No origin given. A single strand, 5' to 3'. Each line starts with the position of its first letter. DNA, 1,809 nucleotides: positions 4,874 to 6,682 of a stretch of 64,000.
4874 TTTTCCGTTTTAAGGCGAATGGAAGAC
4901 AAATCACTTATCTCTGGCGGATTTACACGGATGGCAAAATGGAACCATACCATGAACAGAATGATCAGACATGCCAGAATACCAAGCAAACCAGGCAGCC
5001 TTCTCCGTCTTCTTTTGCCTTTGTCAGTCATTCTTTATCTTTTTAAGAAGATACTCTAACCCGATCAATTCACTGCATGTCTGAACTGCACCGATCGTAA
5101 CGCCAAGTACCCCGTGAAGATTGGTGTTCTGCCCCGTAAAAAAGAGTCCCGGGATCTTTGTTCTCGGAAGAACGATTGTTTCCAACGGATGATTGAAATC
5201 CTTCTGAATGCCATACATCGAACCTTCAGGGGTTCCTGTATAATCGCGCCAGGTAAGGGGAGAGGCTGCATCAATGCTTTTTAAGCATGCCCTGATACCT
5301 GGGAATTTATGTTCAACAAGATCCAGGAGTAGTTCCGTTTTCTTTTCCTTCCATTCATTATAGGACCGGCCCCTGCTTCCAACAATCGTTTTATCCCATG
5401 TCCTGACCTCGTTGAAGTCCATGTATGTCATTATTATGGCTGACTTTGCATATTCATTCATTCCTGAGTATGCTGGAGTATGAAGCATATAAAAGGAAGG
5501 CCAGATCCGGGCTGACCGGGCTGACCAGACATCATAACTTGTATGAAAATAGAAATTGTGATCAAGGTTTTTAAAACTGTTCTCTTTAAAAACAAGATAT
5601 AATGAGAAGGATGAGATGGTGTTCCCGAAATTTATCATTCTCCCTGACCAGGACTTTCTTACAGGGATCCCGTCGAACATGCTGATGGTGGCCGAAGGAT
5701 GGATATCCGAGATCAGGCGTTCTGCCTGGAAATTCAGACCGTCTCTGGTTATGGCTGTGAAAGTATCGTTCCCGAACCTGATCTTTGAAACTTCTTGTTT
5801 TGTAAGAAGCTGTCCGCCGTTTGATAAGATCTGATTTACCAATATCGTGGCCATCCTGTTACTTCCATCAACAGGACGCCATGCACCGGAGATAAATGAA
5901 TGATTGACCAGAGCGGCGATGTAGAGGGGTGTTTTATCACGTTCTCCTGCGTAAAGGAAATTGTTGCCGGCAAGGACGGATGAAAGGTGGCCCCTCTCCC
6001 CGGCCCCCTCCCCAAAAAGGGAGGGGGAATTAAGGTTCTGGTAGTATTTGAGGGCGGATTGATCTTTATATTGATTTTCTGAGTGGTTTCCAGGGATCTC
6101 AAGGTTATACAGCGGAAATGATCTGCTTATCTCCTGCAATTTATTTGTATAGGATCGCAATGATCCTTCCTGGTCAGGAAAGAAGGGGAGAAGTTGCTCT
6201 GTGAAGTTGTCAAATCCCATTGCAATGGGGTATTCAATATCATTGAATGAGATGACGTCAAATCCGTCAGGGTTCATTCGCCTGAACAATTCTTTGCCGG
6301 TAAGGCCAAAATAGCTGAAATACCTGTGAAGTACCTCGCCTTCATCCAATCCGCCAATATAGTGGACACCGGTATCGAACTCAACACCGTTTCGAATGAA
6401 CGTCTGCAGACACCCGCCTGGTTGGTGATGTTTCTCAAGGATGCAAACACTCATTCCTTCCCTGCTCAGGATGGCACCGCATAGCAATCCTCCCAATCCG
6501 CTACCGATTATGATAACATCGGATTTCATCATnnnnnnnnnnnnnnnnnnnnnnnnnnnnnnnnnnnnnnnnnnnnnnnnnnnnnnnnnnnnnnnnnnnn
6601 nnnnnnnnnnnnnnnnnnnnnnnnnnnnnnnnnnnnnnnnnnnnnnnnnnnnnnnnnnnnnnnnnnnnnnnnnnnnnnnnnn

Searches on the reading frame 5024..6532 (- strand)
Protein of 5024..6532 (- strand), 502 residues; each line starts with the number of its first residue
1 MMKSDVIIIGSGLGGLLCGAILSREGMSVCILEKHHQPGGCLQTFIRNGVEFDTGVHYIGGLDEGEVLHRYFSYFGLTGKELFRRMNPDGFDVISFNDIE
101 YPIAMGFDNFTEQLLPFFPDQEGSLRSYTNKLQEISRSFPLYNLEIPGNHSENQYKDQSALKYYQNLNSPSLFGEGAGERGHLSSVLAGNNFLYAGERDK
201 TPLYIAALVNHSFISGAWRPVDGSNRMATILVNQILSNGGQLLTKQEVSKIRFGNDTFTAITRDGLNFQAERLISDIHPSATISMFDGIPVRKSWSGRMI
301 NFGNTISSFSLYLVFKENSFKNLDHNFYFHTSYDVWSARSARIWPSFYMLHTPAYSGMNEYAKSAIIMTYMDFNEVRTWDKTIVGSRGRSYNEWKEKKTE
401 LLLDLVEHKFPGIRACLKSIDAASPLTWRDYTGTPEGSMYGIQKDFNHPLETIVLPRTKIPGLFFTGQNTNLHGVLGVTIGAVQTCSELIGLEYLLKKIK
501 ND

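Call 15: search_protein_families(library=ncbifam, proteins=[window:5024-6532:-], max_evalue=0.000001)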
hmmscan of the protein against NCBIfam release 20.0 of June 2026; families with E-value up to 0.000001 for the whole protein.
window:5024-6532:- (502 aa): 11 families
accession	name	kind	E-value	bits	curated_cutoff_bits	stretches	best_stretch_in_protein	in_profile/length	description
TIGR02733.1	desat_CrtD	equivalog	1.9e-29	102.7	549.7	2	4-78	2-76/492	C-3',4' desaturase CrtD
TIGR02730.1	carot_isom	equivalog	3.7e-24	85.4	586.9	1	5-478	2-477/493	carotenoid isomerase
NF058655.1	CrtID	equivalog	3.4e-18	65.7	640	1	6-336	1-331/478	bifunctional phytoene desaturase/3,4-desaturase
TIGR02734.1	crtI_fam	subfamily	1.2e-14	53.9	238.1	1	6-327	1-325/504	phytoene desaturase family protein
NF045637.1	carotdesatCrtDProt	equivalog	3.2e-14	52.4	580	1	6-55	1-50/485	1-hydroxycarotenoid 3,4-desaturase CrtD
NF045689.1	BCarotKetCrtO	equivalog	3.8e-14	52.2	1000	1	1-43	1-43/563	beta-carotene ketolase CrtO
NF005560.0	PRK07233.1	equivalog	2.5e-10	39.8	252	0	6-59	3-56/435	hypothetical protein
NF042421.1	hydcarot_desat_CrtD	equivalog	3.3e-08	32.4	500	0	5-57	3-55/487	1-hydroxycarotenoid 3,4-desaturase CrtD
TIGR03467.1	HpnE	equivalog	1.7e-07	30.9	283.05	0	6-58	1-55/430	hydroxysqualene dehydroxylase HpnE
NF005548.0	PRK07208.1-4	equivalog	2.6e-07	29.6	389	0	2-57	2-57/488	hypothetical protein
TIGR00292.1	TIGR00292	equivalog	7.6e-07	28.6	148.3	0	2-41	20-59/254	sulfide-dependent adenosine diphosphate thiazole synthase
